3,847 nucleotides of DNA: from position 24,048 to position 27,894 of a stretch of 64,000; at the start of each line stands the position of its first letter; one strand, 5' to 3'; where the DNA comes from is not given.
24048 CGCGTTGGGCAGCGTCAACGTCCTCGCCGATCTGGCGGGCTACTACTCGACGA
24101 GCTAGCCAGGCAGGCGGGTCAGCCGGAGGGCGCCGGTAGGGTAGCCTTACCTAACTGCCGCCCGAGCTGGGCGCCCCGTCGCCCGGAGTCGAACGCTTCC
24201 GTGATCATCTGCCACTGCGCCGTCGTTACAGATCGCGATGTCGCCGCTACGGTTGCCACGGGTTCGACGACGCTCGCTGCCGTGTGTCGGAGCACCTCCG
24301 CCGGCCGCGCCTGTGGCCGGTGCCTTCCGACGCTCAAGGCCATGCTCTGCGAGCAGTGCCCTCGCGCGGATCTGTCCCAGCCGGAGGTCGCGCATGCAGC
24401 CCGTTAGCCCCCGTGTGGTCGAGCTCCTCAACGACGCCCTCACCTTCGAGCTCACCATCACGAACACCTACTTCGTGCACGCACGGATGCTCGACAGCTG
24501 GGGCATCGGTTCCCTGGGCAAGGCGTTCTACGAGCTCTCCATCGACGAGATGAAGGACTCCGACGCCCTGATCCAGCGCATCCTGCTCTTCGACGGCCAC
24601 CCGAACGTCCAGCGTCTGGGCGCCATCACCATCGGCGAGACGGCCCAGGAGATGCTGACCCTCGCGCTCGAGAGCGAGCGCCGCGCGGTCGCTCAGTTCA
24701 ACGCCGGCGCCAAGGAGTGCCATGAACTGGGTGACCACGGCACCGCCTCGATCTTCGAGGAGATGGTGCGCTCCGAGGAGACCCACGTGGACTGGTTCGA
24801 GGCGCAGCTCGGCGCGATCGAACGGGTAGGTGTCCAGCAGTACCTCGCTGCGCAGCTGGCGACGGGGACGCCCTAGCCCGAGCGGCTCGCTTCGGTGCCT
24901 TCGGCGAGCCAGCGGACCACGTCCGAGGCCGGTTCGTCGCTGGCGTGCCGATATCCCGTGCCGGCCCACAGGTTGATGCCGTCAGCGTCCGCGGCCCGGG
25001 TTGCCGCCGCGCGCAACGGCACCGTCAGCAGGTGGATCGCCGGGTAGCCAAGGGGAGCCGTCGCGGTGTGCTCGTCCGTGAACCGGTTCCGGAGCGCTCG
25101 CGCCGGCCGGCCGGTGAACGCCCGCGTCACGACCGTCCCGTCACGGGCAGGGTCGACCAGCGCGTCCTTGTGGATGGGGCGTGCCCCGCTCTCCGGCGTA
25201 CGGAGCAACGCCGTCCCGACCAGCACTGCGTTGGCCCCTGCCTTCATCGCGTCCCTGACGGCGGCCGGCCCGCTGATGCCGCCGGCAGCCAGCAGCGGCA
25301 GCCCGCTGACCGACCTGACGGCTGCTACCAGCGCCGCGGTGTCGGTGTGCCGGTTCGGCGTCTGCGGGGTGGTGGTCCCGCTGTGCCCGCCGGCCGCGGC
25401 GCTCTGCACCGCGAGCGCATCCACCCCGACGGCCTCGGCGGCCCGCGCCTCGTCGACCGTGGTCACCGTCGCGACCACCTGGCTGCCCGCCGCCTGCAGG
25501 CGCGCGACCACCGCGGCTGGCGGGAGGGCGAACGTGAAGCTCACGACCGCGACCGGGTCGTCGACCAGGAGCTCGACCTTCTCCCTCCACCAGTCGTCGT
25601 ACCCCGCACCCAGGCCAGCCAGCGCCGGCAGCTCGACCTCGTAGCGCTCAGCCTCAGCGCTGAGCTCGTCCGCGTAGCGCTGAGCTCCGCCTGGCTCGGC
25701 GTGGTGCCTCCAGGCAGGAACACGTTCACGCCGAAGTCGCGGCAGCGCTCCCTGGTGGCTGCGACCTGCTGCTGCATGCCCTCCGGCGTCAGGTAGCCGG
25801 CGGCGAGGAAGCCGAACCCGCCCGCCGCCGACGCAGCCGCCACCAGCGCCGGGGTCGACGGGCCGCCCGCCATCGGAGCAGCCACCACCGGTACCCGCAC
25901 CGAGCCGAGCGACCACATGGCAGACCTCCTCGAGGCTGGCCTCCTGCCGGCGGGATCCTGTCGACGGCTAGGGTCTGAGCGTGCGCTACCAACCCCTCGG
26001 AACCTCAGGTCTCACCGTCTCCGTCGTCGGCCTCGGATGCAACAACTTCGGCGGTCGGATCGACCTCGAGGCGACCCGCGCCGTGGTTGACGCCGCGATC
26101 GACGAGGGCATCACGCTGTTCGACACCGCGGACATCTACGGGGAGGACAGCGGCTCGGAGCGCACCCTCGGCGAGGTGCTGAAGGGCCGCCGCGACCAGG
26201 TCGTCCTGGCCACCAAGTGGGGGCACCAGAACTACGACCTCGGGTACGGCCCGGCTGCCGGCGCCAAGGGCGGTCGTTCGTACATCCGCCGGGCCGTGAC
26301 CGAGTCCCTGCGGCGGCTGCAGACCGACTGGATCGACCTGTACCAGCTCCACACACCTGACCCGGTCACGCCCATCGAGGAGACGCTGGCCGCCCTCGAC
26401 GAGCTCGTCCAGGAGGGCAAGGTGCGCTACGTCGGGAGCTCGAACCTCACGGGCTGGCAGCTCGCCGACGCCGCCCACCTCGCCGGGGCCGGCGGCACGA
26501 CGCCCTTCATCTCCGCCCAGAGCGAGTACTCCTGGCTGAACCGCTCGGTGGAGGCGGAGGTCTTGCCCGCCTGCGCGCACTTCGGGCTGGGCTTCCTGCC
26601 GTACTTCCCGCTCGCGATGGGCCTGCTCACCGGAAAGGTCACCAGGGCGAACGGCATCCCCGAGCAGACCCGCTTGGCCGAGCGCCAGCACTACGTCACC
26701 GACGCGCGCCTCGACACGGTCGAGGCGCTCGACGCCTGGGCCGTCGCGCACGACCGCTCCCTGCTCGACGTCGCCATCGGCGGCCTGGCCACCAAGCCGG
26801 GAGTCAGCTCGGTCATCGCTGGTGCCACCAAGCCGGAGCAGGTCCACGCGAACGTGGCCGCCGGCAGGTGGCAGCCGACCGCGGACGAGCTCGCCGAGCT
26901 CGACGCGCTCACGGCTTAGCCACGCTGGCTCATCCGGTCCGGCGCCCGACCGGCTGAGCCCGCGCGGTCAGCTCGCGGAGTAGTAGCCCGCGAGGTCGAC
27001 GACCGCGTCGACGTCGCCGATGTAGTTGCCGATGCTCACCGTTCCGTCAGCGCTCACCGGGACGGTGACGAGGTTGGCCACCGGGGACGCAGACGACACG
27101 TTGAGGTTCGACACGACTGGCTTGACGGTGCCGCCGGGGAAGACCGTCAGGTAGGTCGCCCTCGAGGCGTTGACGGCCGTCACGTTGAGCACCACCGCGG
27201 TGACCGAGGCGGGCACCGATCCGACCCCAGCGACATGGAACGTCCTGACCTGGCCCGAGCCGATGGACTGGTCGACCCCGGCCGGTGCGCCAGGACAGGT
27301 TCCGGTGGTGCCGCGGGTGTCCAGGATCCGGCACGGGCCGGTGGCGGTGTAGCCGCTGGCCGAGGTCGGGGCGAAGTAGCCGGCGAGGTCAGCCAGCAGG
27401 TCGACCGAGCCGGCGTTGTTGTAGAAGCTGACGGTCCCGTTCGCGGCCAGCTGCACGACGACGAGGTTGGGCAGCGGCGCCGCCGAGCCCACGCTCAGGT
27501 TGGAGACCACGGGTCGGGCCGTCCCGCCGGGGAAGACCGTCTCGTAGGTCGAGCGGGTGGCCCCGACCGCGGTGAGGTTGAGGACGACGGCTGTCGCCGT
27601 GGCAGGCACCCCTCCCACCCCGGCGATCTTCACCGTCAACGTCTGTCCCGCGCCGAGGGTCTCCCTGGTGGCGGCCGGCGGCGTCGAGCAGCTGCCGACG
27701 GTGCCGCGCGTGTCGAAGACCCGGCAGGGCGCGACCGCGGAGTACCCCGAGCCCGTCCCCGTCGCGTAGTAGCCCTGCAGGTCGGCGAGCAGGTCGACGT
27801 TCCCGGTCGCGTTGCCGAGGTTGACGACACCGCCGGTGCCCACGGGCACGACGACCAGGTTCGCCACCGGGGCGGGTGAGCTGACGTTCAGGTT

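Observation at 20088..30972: Convergent pair of ~1330-codon paralogous secreted lectin-like proteins bracketing an iron-storage/redox cassette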

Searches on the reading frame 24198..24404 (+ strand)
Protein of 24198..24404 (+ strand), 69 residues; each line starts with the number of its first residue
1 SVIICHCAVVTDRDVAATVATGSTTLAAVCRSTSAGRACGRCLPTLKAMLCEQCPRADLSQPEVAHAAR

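Call 19: search_protein_families(library=pfam, proteins=[window:24198-24404:+], max_evalue=0.001)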
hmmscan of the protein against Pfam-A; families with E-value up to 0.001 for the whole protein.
window:24198-24404:+ (69 aa): 1 family
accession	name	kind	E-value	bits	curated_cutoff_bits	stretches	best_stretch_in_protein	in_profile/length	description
PF04324.20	Fer2_BFD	-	1.3e-09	38.7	26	1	3-50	1-48/50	BFD-like [2Fe-2S] binding domain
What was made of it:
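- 24198..24407 (+): bfd (BFD-like [2Fe-2S] ferredoxin): part of the insert, unrelated to the pair. Pfam Fer2_BFD, E=1.3e-9 (call 19).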

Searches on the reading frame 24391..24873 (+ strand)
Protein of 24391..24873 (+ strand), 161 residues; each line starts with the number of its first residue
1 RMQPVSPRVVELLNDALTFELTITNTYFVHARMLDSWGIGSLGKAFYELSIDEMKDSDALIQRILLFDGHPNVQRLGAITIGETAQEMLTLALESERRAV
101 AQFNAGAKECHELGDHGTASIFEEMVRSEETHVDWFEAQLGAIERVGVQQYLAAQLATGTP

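Call 19: search_protein_families(library=pfam, proteins=[window:24391-24873:+], max_evalue=0.001)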
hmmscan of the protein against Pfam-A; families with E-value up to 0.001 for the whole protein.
window:24391-24873:+ (161 aa): 2 families
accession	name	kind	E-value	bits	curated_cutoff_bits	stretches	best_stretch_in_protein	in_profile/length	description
PF00210.30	Ferritin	-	3.3e-32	111.8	24.5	1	11-146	2-142/142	Ferritin-like domain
PF02915.23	Rubrerythrin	-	3e-05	24.8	22.8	0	87-143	1-56/137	Rubrerythrin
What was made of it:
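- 24391..24876 (+): bfr (bacterioferritin/ferritin-like): part of the insert. Pfam Ferritin, E=3.3e-32 (call 19).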

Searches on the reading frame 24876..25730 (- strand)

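Call 19: search_protein_families(library=pfam, proteins=[window:24876-25730:-], max_evalue=0.001)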
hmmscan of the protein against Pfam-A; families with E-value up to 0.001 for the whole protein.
window:24876-25730:- (285 aa): 7 families
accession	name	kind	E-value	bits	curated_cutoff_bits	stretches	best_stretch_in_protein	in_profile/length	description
PF03060.21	NMO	-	1.8e-59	202.3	28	1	17-276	81-329/331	Nitronate monooxygenase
PF04131.20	NanE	-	1.9e-07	30.9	27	1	73-178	83-179/192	Putative N-acetylmannosamine-6-phosphate epimerase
PF00478.31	IMPDH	-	9.5e-06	25.3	25.6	1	83-186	146-250/345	IMP dehydrogenase / GMP reductase domain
PF00290.26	Trp_syntA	-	6.1e-05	22.5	27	1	117-181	173-235/259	Tryptophan synthase alpha chain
PF01207.24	Dus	-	0.00018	21.2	20.4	1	90-181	139-223/311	Dihydrouridine synthase (Dus)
PF02581.23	TMP-TENI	-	0.00021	21.2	27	1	71-174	84-179/180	Thiamine monophosphate synthase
PF00977.27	His_biosynth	-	0.00029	20.8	23.6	1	133-176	180-223/228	Histidine biosynthesis protein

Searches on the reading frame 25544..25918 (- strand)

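Call 19: search_protein_families(library=pfam, proteins=[window:25544-25918:-], max_evalue=0.001)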
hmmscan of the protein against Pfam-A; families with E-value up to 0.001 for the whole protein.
window:25544-25918:- (125 aa): 1 family
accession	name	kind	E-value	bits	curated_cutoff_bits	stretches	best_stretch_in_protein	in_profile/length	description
PF03060.21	NMO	-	5.9e-16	59.2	28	1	9-81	11-84/331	Nitronate monooxygenase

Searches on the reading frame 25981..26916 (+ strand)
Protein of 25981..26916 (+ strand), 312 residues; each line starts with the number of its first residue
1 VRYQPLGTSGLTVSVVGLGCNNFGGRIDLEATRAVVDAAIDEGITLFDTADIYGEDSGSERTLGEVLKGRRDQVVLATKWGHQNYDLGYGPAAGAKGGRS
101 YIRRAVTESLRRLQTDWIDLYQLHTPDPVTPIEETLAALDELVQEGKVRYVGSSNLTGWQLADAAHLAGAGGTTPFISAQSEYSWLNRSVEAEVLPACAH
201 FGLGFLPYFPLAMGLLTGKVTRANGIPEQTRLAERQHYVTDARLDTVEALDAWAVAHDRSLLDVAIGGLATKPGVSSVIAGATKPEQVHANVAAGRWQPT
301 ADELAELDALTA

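Call 19: search_protein_families(library=pfam, proteins=[window:25981-26916:+], max_evalue=0.001)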
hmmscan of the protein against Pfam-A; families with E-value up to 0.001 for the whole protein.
window:25981-26916:+ (312 aa): 1 family
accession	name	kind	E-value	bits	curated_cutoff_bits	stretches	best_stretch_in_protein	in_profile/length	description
PF00248.27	Aldo_ket_red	-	9.2e-67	225.6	24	1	16-310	2-289/291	Aldo/keto reductase family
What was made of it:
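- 25981..26919 (+): Aldo/keto reductase. Its stop lies 48 nt from the stop of B. Pfam Aldo_ket_red, E=9.2e-67 (call 19).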

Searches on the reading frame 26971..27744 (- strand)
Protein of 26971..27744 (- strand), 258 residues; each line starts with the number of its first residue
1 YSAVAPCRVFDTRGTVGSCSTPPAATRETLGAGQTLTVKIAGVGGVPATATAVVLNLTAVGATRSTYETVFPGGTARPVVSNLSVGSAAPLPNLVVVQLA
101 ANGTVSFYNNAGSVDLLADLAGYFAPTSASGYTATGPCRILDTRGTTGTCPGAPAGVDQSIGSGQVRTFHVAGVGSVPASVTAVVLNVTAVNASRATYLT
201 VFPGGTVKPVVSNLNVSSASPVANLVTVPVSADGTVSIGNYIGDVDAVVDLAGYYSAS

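Call 47: predict_structure(alignment_id=A3)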
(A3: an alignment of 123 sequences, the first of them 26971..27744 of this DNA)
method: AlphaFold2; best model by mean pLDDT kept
length: 258 residues; sequences in the alignment: 123
mean_pLDDT: 93.2   pTM: 0.77
mean pLDDT of the five models: 93.2, 93.0, 92.4, 92.3, 92.1
residues with pLDDT >= 90: 213; 70-90: 43; 50-70: 2; < 50: 0
segments of 3 or more residues with pLDDT < 50: none
pLDDT, mean of each block of 10 residues (from residue 1): 90 90 84 97 94 95 96 93 92 94 97 97 83 88 93 89 98 94 95 97 95 92 93 97 97 88
secondary structure, 60 per line:
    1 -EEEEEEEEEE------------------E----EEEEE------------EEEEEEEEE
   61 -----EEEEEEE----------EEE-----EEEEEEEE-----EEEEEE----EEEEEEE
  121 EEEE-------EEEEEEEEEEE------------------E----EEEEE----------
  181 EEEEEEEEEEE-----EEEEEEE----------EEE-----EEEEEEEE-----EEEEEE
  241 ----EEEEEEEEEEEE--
elements in order: E2-11 E35-39 E52-60 E66-72 E83-85 E91-98 E104-109 E114-124 E132-142 E166-170 E181-191 E197-203 E214-216 E222-229 E235-240 E245-256
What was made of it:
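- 26971..28140 (-): B triple unnamed jelly-roll module (residues 945-1076, 1077-1207, 1208-1334). AF2 of modules 2-3 has pLDDT 93.2 with 8 strands each (call 47).
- On Carbohydrate-binding module (jelly-roll type), for the C-terminal module: An 8-strand sandwich is predicted with confidence (call 47).
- The two-module model has pLDDT 93.2 with 8 strands per module (call 47).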

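Call 49: fold_search(model_id=the predicted structure, library=pdb)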
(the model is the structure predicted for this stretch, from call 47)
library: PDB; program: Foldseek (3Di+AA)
matches with E <= 10: 1372; with E <= 0.001: 8
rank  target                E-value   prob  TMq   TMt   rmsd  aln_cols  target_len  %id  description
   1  9efi_A                2.3e-05  1.00  0.25  0.10  20.7       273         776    7  VIP3Cb1 Protoxin Structure (released 2025-06-18)
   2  6a48                  3.0e-04  0.97  0.29  0.15  12.6       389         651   10  Crystal structure of reelin N-terminal region (released 2019-06-19)
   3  9efg_A                3.7e-04  0.93  0.24  0.11  21.1       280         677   10  VIP3Cb1 Toxin structure (released 2025-06-18)
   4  5x7o_A                4.4e-04  0.99  0.27  0.08  14.6       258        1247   14  Crystal structure of Paenibacillus sp. 598K alpha-1,6-glucosyltransferase (released 2017-07-26)
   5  3ecq_A                6.3e-04  0.85  0.23  0.07  16.6       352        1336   10  Endo-alpha-N-acetylgalactosaminidase from Streptococcus pneumoniae: SeMet structure (released 2008-09-09)
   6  6tfj_A                6.7e-04  0.96  0.26  0.10  20.6       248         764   10  Vip3Aa protoxin structure (released 2020-08-12)
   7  6vls_D                7.4e-04  0.85  0.21  0.07  19.9       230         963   10  Structure of C-terminal fragment of Vip3A toxin (released 2020-07-22)
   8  4xup_D                8.2e-04  0.91  0.26  0.22  18.3       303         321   11  Structure of the N-terminal CBM22-1-CBM22-2 tandem domain from Paenibacillus barcinonensis Xyn10C (released 2015-06-03)
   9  6tfk_A                1.0e-03  0.95  0.26  0.11  20.9       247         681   10  Vip3Aa toxin structure (released 2020-08-12)
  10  4qaw_H                1.3e-03  0.85  0.24  0.13  17.6       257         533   15  Structure of modular Xyn30D from Paenibacillus barcinonensis (released 2014-10-08)
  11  6tfj_B                1.4e-03  0.93  0.26  0.10  20.9       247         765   11  Vip3Aa protoxin structure (released 2020-08-12)
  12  9nrc_A                1.5e-03  0.60  0.20  0.10  16.4       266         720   12  TMPRSS6 in complex with REGN7999 Fab and REGN8023 Fab (released 2025-07-09)
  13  4qaw_C                1.9e-03  0.85  0.27  0.15  16.8       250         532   13  Structure of modular Xyn30D from Paenibacillus barcinonensis (released 2014-10-08)
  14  3j31_P                2.4e-03  0.89  0.27  0.21  15.1       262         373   12  Life in the extremes: atomic structure of Sulfolobus Turreted Icosahedral Virus (released 2013-05-01)
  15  4xup_F                2.4e-03  0.85  0.26  0.21  24.1       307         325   11  Structure of the N-terminal CBM22-1-CBM22-2 tandem domain from Paenibacillus barcinonensis Xyn10C (released 2015-06-03)
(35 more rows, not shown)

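Call 85: fold_search(model_id=the predicted structure, library=viral)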
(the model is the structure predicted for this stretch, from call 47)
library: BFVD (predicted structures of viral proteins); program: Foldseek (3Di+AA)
matches with E <= 10: 1454; with E <= 0.001: 34
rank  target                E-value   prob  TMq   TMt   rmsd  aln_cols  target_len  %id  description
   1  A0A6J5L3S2            1.2e-05  1.00  0.34  0.35  13.4       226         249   14  Uncharacterized protein [uncultured Caudovirales phage]
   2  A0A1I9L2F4            4.2e-05  1.00  0.34  0.27  14.5       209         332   13  DUF2793 domain-containing protein [Xanthomonas phage XAJ2]
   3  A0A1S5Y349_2          5.2e-05  0.98  0.22  0.09  17.9       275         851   13  DUF2341-containing protein [uncultured archaeal virus]
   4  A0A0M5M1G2            6.4e-05  1.00  0.25  0.23  28.2       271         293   13  Uncharacterized protein [Caulobacter phage Percy]
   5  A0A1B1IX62            8.3e-05  0.90  0.21  0.14  22.5       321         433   15  (no name in the UniProt tables at hand)
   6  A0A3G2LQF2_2          1.0e-04  0.87  0.20  0.07  20.7       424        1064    9  Genome polyprotein (Fragment) [Cragig virus 3]
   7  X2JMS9                1.2e-04  0.96  0.26  0.09  18.8       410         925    9  Minor structural protein [Bacillus phage Bcp1]
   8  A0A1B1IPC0            1.3e-04  1.00  0.35  0.10  17.6       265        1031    9  (no name in the UniProt tables at hand)
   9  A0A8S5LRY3            1.4e-04  0.99  0.24  0.15  14.8       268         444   11  Uncharacterized protein [Siphoviridae sp. ctzMZ8]
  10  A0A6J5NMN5            1.4e-04  0.96  0.24  0.12  15.8       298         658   12  CUB domain [uncultured Caudovirales phage]
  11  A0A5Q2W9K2            1.7e-04  0.99  0.28  0.26  35.0       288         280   14  (no name in the UniProt tables at hand)
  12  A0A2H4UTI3            1.7e-04  0.98  0.28  0.13  12.9       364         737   12  BclA C-terminal domain-containing protein [Bodo saltans virus]
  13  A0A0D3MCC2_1          1.9e-04  0.93  0.25  0.09  23.4       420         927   10  Genome polyprotein (Fragment) [Bat picornavirus]
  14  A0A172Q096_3          2.0e-04  0.97  0.24  0.06  42.6       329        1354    9  F5/8 type C domain-containing protein [Acinetobacter phage vB_AbaM_ME3]
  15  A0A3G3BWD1            3.1e-04  0.98  0.26  0.08  17.2       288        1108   12  (no name in the UniProt tables at hand)
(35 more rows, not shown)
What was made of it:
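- On Carbohydrate-binding module (jelly-roll type), for the C-terminal module: The matches to CBM22, CBM35, CBM51, Vip3 and CenC-like domains are weak (E>=2e-5, <=15% identity) (calls 49, 85).
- Closest known: Tandem CBM-type jelly-roll modules. Same: It is arranged in tandem at the end of secreted proteins (calls 47, 49, 85).
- Its nearest folds are CBM-type or fibre-tip jelly-rolls: Vip3 domains IV/V, CBM22, CBM35, CBM51, GH101, the Bd2133 tip, and phage tail-fibre and CenC-like proteins (calls 49, 85). Jelly-roll fold matches are weak (best E 2e-5, identity <=15%, low TM) (calls 49, 85).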
